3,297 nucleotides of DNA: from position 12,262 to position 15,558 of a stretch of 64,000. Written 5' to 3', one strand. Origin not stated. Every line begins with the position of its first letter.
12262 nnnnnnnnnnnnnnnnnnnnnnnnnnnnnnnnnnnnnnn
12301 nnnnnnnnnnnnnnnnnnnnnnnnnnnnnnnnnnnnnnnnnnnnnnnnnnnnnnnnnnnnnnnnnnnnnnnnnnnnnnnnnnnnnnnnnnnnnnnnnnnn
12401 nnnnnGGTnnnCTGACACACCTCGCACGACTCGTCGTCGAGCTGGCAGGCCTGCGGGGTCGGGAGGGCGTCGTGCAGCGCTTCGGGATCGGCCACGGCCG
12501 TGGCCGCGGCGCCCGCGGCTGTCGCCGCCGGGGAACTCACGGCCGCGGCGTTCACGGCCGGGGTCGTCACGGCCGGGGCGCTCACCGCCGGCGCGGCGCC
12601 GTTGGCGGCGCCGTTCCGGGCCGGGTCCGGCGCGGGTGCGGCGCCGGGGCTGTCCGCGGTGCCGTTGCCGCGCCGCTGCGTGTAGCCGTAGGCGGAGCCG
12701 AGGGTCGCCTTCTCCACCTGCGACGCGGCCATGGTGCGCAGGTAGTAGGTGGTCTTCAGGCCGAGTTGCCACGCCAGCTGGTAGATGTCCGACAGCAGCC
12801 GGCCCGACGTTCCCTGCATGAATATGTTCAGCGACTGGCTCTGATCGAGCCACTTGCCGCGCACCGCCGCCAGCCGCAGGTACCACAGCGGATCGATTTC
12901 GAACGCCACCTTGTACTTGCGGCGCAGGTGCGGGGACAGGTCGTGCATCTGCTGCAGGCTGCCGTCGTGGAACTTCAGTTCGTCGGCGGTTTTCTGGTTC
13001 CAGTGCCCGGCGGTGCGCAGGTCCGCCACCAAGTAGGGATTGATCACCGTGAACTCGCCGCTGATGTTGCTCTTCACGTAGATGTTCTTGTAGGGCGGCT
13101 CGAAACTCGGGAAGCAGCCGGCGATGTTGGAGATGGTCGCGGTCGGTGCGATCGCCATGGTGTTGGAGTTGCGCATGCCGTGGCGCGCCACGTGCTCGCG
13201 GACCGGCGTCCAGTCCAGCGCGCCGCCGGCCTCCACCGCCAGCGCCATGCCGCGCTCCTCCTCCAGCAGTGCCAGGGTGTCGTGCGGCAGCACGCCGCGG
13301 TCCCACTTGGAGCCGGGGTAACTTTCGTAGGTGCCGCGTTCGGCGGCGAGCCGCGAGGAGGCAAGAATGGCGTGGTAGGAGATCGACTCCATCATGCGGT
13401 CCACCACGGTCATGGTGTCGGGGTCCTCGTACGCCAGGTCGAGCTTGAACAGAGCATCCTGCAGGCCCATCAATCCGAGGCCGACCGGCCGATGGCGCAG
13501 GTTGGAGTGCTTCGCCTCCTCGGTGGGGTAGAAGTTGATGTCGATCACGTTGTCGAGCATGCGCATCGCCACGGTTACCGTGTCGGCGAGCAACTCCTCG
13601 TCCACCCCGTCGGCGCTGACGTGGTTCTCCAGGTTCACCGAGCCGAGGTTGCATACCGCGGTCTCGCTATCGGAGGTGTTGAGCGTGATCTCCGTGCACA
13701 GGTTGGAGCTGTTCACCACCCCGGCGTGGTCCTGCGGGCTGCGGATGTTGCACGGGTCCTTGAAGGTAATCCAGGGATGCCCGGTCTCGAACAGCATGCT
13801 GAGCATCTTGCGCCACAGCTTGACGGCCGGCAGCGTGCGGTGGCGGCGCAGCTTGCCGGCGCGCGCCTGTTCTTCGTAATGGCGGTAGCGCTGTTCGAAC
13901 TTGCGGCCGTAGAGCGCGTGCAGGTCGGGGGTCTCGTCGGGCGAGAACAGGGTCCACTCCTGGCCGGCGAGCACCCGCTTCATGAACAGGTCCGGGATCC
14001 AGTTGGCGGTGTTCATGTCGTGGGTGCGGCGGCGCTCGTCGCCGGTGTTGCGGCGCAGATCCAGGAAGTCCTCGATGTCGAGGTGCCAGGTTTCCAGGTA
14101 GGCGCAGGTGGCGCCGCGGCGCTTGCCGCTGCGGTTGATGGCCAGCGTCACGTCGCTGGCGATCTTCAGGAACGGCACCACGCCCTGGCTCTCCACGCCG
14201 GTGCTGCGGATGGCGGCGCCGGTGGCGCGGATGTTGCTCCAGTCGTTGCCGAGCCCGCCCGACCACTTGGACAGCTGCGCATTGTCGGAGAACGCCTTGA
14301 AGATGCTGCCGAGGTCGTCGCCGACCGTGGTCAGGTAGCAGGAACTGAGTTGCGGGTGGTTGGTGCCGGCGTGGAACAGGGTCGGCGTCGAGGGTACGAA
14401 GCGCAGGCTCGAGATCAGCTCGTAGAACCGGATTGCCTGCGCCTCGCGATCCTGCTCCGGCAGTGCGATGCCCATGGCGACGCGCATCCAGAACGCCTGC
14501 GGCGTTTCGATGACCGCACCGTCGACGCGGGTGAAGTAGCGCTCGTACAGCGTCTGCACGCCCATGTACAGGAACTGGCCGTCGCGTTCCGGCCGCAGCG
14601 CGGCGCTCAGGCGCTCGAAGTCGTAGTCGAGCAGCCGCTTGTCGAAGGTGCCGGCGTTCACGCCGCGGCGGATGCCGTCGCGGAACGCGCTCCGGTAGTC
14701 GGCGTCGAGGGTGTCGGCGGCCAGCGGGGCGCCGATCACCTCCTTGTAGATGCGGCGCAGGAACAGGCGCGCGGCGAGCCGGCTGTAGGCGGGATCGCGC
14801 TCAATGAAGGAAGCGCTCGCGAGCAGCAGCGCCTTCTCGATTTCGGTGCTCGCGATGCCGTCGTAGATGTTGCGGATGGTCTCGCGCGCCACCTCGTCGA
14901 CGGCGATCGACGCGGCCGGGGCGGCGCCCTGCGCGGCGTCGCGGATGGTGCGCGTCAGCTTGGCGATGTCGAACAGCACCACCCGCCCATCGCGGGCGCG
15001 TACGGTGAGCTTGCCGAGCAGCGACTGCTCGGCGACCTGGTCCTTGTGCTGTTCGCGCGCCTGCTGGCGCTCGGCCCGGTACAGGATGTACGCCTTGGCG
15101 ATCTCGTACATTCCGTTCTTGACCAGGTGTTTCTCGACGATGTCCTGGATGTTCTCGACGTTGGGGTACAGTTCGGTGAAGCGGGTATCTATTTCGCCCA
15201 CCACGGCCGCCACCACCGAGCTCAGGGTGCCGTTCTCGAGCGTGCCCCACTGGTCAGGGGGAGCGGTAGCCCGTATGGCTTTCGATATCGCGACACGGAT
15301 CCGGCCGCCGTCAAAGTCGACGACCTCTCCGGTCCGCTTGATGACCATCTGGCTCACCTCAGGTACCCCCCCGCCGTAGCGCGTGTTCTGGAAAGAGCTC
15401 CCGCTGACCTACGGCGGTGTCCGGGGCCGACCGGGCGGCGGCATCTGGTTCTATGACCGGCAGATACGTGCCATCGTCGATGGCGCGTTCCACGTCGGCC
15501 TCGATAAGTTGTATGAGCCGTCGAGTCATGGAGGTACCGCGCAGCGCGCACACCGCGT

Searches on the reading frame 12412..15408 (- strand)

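Call 54: search_protein_families(library=pfam, proteins=[window:12412-15408:-], max_evalue=0.00001)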
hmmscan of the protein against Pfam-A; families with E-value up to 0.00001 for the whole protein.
window:12412-15408:- (999 aa): 3 families
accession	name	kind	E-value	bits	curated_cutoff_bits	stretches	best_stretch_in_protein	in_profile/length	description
PF02867.20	Ribonuc_red_lgC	-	1.6e-184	614.9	23.9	1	355-890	1-523/523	Ribonucleotide reductase, barrel domain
PF03477.21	ATP-cone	-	5.8e-30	104.1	25.8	2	21-115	2-87/88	ATP cone domain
PF00317.26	Ribonuc_red_lgN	-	5.9e-26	90.8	28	1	279-351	3-76/77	Ribonucleotide reductase, all-alpha domain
